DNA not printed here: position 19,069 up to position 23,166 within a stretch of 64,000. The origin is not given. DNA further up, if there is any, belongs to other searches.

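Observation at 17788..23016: cAMP signalling island: divergent pair of CNB-only proteins plus a 1265-aa adenylate cyclase-STAND-TPR fusion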

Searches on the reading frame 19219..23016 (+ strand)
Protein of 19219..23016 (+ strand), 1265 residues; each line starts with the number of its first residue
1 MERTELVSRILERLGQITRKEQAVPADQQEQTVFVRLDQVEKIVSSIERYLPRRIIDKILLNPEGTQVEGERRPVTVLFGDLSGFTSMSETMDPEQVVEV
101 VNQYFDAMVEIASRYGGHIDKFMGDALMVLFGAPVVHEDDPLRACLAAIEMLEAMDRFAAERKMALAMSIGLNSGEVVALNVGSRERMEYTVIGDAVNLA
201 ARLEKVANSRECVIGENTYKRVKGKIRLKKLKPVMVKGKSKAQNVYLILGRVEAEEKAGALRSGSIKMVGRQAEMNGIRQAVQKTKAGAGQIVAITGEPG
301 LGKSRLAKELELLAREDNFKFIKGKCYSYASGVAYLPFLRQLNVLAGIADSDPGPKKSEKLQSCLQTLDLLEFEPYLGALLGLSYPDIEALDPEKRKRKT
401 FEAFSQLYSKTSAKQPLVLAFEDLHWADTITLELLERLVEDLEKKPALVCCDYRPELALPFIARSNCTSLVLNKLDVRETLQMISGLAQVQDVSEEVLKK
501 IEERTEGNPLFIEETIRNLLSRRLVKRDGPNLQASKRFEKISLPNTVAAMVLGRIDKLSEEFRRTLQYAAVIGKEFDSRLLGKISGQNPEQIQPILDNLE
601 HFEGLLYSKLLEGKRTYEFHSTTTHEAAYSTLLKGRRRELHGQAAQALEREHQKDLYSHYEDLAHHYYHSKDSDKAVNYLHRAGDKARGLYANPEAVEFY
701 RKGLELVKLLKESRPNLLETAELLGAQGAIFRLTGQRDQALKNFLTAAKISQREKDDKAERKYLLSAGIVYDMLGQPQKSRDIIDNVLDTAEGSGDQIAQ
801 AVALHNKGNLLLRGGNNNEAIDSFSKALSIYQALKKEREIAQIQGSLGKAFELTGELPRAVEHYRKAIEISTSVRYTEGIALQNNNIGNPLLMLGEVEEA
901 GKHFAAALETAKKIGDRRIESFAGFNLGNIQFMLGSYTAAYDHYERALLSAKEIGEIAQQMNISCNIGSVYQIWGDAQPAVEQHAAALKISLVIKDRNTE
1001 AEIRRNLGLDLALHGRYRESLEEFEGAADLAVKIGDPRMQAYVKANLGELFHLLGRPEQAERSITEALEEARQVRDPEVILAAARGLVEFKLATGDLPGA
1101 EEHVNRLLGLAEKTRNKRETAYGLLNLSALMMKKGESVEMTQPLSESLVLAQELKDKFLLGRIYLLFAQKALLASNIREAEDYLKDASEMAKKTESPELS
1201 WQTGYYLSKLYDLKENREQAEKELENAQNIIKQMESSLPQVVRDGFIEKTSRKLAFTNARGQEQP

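Call 3: search_protein_families(library=pfam, proteins=[window:19219-23016:+], max_evalue=0.01)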
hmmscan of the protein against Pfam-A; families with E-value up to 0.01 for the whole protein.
window:19219-23016:+ (1265 aa): 23 families
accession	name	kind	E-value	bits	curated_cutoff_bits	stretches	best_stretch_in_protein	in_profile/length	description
PF13424.12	TPR_12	-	2.7e-41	140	30.1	7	801-872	3-76/77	Tetratricopeptide repeat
PF00211.25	Guanylate_cyc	-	3.4e-29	102.2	21.9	1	73-248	7-181/183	Adenylate and Guanylate cyclase catalytic domain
PF13191.12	AAA_16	-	2.6e-25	90.3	32.6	1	268-448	2-165/167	AAA ATPase domain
PF00515.34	TPR_1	-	1.2e-24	85.5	27.8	2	801-831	1-31/34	Tetratricopeptide repeat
PF07719.23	TPR_2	-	2.2e-20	71.5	27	1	802-831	2-31/34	Tetratricopeptide repeat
PF17874.7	TPR_MalT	-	2.7e-18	66.8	45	2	1039-1197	38-197/336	MalT-like TPR region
PF13176.12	TPR_7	-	2.4e-13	49.5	27.9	0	1046-1078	4-36/36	Tetratricopeptide repeat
PF13181.12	TPR_8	-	4.5e-10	39.3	25.7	0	803-831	3-31/34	Tetratricopeptide repeat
PF12862.13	ANAPC5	-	6.8e-10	39.3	23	0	1014-1090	11-87/91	Anaphase-promoting complex subunit 5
PF13414.12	TPR_11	-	1.2e-09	38.2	26.8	0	849-871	2-24/42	TPR repeat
PF14938.12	SNAP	-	5.2e-08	33.1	25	1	713-872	27-186/282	Soluble NSF attachment protein, SNAP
PF13374.12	TPR_10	-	8.6e-08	32.4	27.5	0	801-833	2-34/42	Tetratricopeptide repeat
PF10602.15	RPN7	-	1.3e-06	28.6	29.6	0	816-943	11-135/174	26S proteasome subunit RPN7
PF13432.12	TPR_16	-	5.5e-06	27.2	32.7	1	807-871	3-61/65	Tetratricopeptide repeat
PF13401.12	AAA_22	-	0.00024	21.9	27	1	290-427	5-96/130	AAA domain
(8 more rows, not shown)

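Call 5: find_encoding_contigs(protein=window:19219-23016:+, flank=10000, max_places=6)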
Protein window:19219-23016:+ (1265 aa): 10 contigs read that carry it; 6 places shown.
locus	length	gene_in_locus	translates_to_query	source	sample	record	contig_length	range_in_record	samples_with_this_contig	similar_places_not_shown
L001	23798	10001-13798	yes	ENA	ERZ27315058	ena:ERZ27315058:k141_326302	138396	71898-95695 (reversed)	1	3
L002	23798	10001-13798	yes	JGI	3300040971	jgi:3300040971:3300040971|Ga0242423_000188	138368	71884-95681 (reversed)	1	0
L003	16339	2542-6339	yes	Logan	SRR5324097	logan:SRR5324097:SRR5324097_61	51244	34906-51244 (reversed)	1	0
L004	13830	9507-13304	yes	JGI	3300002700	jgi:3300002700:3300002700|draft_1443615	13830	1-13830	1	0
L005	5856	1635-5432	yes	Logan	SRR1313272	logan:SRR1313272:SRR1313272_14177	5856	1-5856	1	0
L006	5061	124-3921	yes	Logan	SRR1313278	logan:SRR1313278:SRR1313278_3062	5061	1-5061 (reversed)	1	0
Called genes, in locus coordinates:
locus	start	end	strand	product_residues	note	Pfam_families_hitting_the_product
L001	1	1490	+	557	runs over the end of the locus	PF02368:Big_2 (faint)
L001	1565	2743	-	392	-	-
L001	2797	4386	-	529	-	PF02113:Peptidase_S13, PF13354:Beta-lactamase2 (faint)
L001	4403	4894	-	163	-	PF01844:HNH, PF13395:HNH_4 (weak), PF14279:HNH_5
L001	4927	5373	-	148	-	-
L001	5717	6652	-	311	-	PF02445:NadA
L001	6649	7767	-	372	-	PF02606:LpxK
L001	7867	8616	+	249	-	PF02811:PHP (weak)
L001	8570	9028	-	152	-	PF00027:cNMP_binding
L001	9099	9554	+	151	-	PF00027:cNMP_binding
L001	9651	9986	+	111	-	-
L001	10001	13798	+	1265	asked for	PF00211:Guanylate_cyc, PF12862:ANAPC5 (faint), PF13191:AAA_16, PF14938:SNAP (weak), PF13424:TPR_12, PF17874:TPR_MalT (weak), PF13424:TPR_12 (weak), PF17874:TPR_MalT, +8 more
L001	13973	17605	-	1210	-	PF13860:FlgD_ig, PF18962:Por_Secre_tail (faint)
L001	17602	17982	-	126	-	-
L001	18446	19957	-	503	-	PF01590:GAF, PF13185:GAF_2, PF13492:GAF_3, PF00158:Sigma54_activat, PF14532:Sigma54_activ_2, PF07728:AAA_5, PF25601:AAA_lid_14, PF02954:HTH_8 (weak)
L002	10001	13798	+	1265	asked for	PF00211:Guanylate_cyc, PF12862:ANAPC5 (faint), PF13191:AAA_16, PF14938:SNAP (weak), PF13424:TPR_12, PF17874:TPR_MalT (weak), PF13424:TPR_12 (weak), PF17874:TPR_MalT, +8 more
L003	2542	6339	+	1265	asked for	PF00211:Guanylate_cyc, PF12862:ANAPC5 (faint), PF13191:AAA_16, PF14938:SNAP (weak), PF13424:TPR_12, PF17874:TPR_MalT (weak), PF13424:TPR_12 (weak), PF17874:TPR_MalT, +8 more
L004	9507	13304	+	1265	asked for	PF00211:Guanylate_cyc, PF12862:ANAPC5 (faint), PF13191:AAA_16, PF14938:SNAP (weak), PF13424:TPR_12, PF17874:TPR_MalT (weak), PF13424:TPR_12 (weak), PF17874:TPR_MalT, +8 more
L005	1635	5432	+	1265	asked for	PF00211:Guanylate_cyc, PF12862:ANAPC5 (faint), PF13191:AAA_16, PF14938:SNAP (weak), PF13424:TPR_12, PF17874:TPR_MalT (weak), PF13424:TPR_12 (weak), PF17874:TPR_MalT, +8 more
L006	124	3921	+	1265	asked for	PF00211:Guanylate_cyc, PF12862:ANAPC5 (faint), PF13191:AAA_16, PF14938:SNAP (weak), PF13424:TPR_12, PF17874:TPR_MalT (weak), PF13424:TPR_12 (weak), PF17874:TPR_MalT, +8 more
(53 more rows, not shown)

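Call 7: find_homologous_proteins(query=window:19219-23016:+, max_evalue=1e-20)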
Query window:19219-23016:+ (1265 aa): 4404 proteins with E <= 1e-20 among 8000 candidates; the best 120 are listed.
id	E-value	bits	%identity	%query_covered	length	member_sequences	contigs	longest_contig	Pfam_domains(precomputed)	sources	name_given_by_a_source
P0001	0.0e+0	2757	100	100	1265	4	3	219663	PF10602.16,PF12862.14,PF13414.13,PF13176.13,PF13191.13,PF13374.13,PF17874.8,PF00515.35,PF13424.13,PF14938.13,PF13432.13,PF00211.26,PF13181.13,PF07719.24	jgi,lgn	jgi:predicted ATPase/class 3 adenylate cyclase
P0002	0.0e+0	2311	84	99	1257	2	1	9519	PF10602.16,PF13414.13,PF13176.13,PF13191.13,PF13374.13,PF17874.8,PF00515.35,PF13424.13,PF14938.13,PF13432.13,PF00211.26,PF13181.13,PF07719.24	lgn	-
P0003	0.0e+0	2287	83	99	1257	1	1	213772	PF10602.16,PF13414.13,PF13176.13,PF13401.13,PF13191.13,PF13374.13,PF02064.22,PF17874.8,PF00515.35,PF13424.13,PF13432.13,PF00211.26,PF13181.13,PF07719.24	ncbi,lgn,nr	ncbi:tetratricopeptide repeat protein [candidate division TA06 bacterium]|nr:tetratricopeptide repea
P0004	0.0e+0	2284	82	99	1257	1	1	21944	PF10602.16,PF12862.14,PF13176.13,PF13428.13,PF13191.13,PF17874.8,PF00515.35,PF13424.13,PF14938.13,PF13432.13,PF00211.26,PF13181.13,PF07719.24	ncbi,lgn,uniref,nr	ncbi:tetratricopeptide repeat protein [candidate division TA06 bacterium]|uniref:Tetratricopeptide r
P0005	0.0e+0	2241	81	99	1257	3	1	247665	PF10602.16,PF12862.14,PF13414.13,PF13176.13,PF13428.13,PF13191.13,PF13374.13,PF14559.13,PF17874.8,PF00515.35,PF13424.13,PF14938.13,PF13432.13,PF00211.26,PF13181.13,PF07719.24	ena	-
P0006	0.0e+0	2160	78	99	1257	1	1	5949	PF10602.16,PF13176.13,PF13191.13,PF07721.21,PF14559.13,PF17874.8,PF00515.35,PF13424.13,PF14938.13,PF13432.13,PF00211.26,PF13181.13,PF07719.24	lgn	-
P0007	0.0e+0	2099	77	99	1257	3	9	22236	PF10602.16,PF12862.14,PF13176.13,PF13401.13,PF13191.13,PF13374.13,PF17874.8,PF00515.35,PF13424.13,PF14938.13,PF00211.26,PF13181.13,PF07719.24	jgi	jgi:predicted ATPase/class 3 adenylate cyclase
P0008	0.0e+0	2013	74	99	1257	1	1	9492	PF10602.16,PF17874.8,PF00515.35,PF13424.13,PF13176.13,PF14938.13,PF13432.13,PF00211.26,PF13181.13,PF07719.24,PF13191.13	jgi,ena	-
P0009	0.0e+0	1774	65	99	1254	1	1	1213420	PF07721.21,PF10602.16,PF12862.14,PF17874.8,PF00515.35,PF13424.13,PF13176.13,PF13432.13,PF00211.26,PF07719.24,PF13191.13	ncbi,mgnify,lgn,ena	mgnify:CR=1 FL=1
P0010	0.0e+0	1714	64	99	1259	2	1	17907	PF10602.16,PF12862.14,PF13176.13,PF13191.13,PF13374.13,PF17874.8,PF00515.35,PF13424.13,PF14938.13,PF00211.26,PF13181.13,PF07719.24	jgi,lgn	jgi:class 3 adenylate cyclase/tetratricopeptide (TPR) repeat protein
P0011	0.0e+0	1695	63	99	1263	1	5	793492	PF10602.16,PF13176.13,PF13428.13,PF13191.13,PF13374.13,PF17874.8,PF00515.35,PF13424.13,PF14938.13,PF13432.13,PF00211.26,PF13181.13,PF07719.24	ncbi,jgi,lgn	jgi:class 3 adenylate cyclase/predicted ATPase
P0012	0.0e+0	1633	60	99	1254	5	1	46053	PF10602.16,PF12862.14,PF13176.13,PF13191.13,PF13374.13,PF14559.13,PF10345.16,PF17874.8,PF00515.35,PF13424.13,PF14938.13,PF13432.13,PF00211.26,PF13181.13,PF07719.24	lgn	-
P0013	0.0e+0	1623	60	99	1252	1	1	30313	PF10602.16,PF13176.13,PF13191.13,PF13374.13,PF17874.8,PF00515.35,PF13424.13,PF13432.13,PF00211.26,PF13181.13,PF07719.24,PF13174.13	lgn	-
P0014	0.0e+0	1622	60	99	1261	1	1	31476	PF10602.16,PF12862.14,PF13176.13,PF13428.13,PF13191.13,PF13374.13,PF17874.8,PF00515.35,PF13424.13,PF28559.1,PF14938.13,PF13432.13,PF00211.26,PF13181.13,PF07719.24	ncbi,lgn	ncbi:MAG: tetratricopeptide repeat protein [Candidatus Edwardsbacteria bacterium]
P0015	0.0e+0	1610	60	99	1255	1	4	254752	PF10602.16,PF12862.14,PF13176.13,PF13191.13,PF13374.13,PF10345.16,PF17874.8,PF00515.35,PF13424.13,PF14938.13,PF00211.26,PF13181.13,PF07719.24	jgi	jgi:predicted ATPase/class 3 adenylate cyclase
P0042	1.2e-207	710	34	97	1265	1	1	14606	PF10602.16,PF10345.16,PF17874.8,PF00515.35,PF13424.13,PF13432.13,PF00211.26,PF13181.13,PF07719.24,PF13191.13,PF13374.13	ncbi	ncbi:MAG: adenylate/guanylate cyclase domain-containing protein [candidate division WOR-3 bacterium]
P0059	1.3e-192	661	33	97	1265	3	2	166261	PF10602.16,PF13414.13,PF13176.13,PF13428.13,PF13191.13,PF13374.13,PF17874.8,PF00515.35,PF13424.13,PF14938.13,PF13432.13,PF00211.26,PF13181.13,PF08626.17,PF07719.24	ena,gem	-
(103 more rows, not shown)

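Call 10: find_related_loci(query=A1, collection=genome_contigs, flank=7000)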
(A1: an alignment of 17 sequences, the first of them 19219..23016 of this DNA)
Query A1 (1265 aa) in genome_contigs; peptide patterns used: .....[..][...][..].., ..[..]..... (x = any residue, [..] = any of these).
270 stretches matched a pattern; 232 encode a relative of the query (tblastn E <= 1e-3); the best 80 are kept; 80 distinct loci.
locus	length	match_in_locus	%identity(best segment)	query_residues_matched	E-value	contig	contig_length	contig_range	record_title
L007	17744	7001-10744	65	1-1248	0e+0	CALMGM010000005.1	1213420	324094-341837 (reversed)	MAG TPA_asm: uncultured bacterium isolate SRR6284162_bin.43_CONCOCT_v1.1_MAG genome assembly, contig: ERZ795126.2, whole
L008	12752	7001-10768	56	1-1256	0e+0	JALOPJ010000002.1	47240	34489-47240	MAG: Candidatus Edwardsbacteria bacterium isolate Prado126 scaffold_842, whole genome shotgun sequence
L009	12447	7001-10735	55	1-1246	0e+0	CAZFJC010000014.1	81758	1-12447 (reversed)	MAG TPA_asm: uncultured bacterium isolate binchicken_co7_184 genome assembly, contig: NODE_562_length_81758_cov_12.76850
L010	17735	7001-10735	56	1-1246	0e+0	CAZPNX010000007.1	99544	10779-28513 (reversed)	MAG TPA_asm: uncultured bacterium isolate binchicken_co274_234 genome assembly, contig: NODE_510_length_99544_cov_11.502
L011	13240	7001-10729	56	1-1243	0e+0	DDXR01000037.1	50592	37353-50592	MAG TPA_asm: bacterium UBP2_UBA2255 isolate UBA2255 UBA2255_contig_7450, whole genome shotgun sequence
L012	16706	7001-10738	65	1-1246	0e+0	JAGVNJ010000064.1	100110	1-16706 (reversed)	MAG: Candidatus Edwardsbacteria bacterium isolate DeMMO3_1 c_000000087593, whole genome shotgun sequence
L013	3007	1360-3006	72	1-549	0e+0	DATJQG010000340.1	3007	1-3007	MAG TPA_asm: Candidatus Edwardsbacteria bacterium isolate SMAG_U14934 k141_2237084, whole genome shotgun sequence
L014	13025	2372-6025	37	44-1258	0e+0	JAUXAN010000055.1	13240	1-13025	MAG: bacterium isolate CSMAG_2763 CSMAG_2763_k141_895056_length_13240_cov_195.3034, whole genome shotgun sequence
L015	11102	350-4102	34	21-1255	0e+0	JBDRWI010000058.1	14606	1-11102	MAG: candidate division WOR-3 bacterium isolate JZ-2_201705_bins_215 JZ-2_201705_bins_215_scaffold_58, whole genome shot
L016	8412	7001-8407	70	1-470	0e+0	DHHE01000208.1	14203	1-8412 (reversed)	MAG TPA_asm: bacterium UBP2_UBA4780 isolate UBA4780 UBA4780_contig_43425, whole genome shotgun sequence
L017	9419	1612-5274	34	7-1234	0e+0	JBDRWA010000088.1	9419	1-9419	MAG: candidate division WOR-3 bacterium isolate JZ-2_201709_bins_162 JZ-2_201709_bins_162_scaffold_88, whole genome shot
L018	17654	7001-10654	33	36-1252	0e+0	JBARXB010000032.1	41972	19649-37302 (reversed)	MAG: bacterium isolate MFD12922_ilm_asm_bin34 k127_186413, whole genome shotgun sequence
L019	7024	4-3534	34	48-1223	0e+0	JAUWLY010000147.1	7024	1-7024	MAG: Candidatus Stahlbacteria bacterium isolate CSMAG_2384 CSMAG_2384_k141_161798_length_7024_cov_7.0000, whole genome s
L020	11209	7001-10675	32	7-1252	0e+0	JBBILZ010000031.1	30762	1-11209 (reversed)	MAG: candidate division WOR-3 bacterium isolate SIF170217_bin_220 NODE_1171_length_30762_cov_2.78505, whole genome shotg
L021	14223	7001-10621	32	36-1241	0e+0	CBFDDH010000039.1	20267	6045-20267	MAG TPA_asm: uncultured bacterium isolate SRR26215679_binner123_Refined_94 genome assembly, contig: ERZ25073473.1120, wh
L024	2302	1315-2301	77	1-329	2e-173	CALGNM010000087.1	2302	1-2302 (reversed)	MAG TPA_asm: uncultured bacterium isolate SRR6007444_bin.93_CONCOCT_v1.1_MAG genome assembly, contig: ERZ724098.26921, w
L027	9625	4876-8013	32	38-1103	3e-132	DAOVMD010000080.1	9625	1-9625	MAG TPA_asm: Candidatus Mcinerneyibacteriota bacterium isolate CSMAG_1462 CSMAG_1462_k141_949267_length_9625_cov_24.0000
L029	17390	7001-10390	28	46-1222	1e-111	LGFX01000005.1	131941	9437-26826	MAG: candidate division TA06 bacterium 32_111 MPI_scaffold_4, whole genome shotgun sequence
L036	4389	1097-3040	35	71-705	5e-99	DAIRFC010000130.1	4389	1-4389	MAG TPA_asm: Actinomycetota bacterium isolate CTOTU19831 NODE_14956_length_4389_cov_17.124135, whole genome shotgun sequ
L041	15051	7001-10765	60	1-1253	0e+0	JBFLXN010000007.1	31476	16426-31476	MAG: Candidatus Edwardsbacteria bacterium isolate MAG059 MAG059_7, whole genome shotgun sequence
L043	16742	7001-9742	28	38-990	8e-81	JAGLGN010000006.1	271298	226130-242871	MAG: bacterium isolate RS_10_39 ROV157_10.bin.39.fa_6, whole genome shotgun sequence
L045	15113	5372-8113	29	38-944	8e-80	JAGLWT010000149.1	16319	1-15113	MAG: bacterium isolate RS_12_30 ZL285.bin.30.fa_149, whole genome shotgun sequence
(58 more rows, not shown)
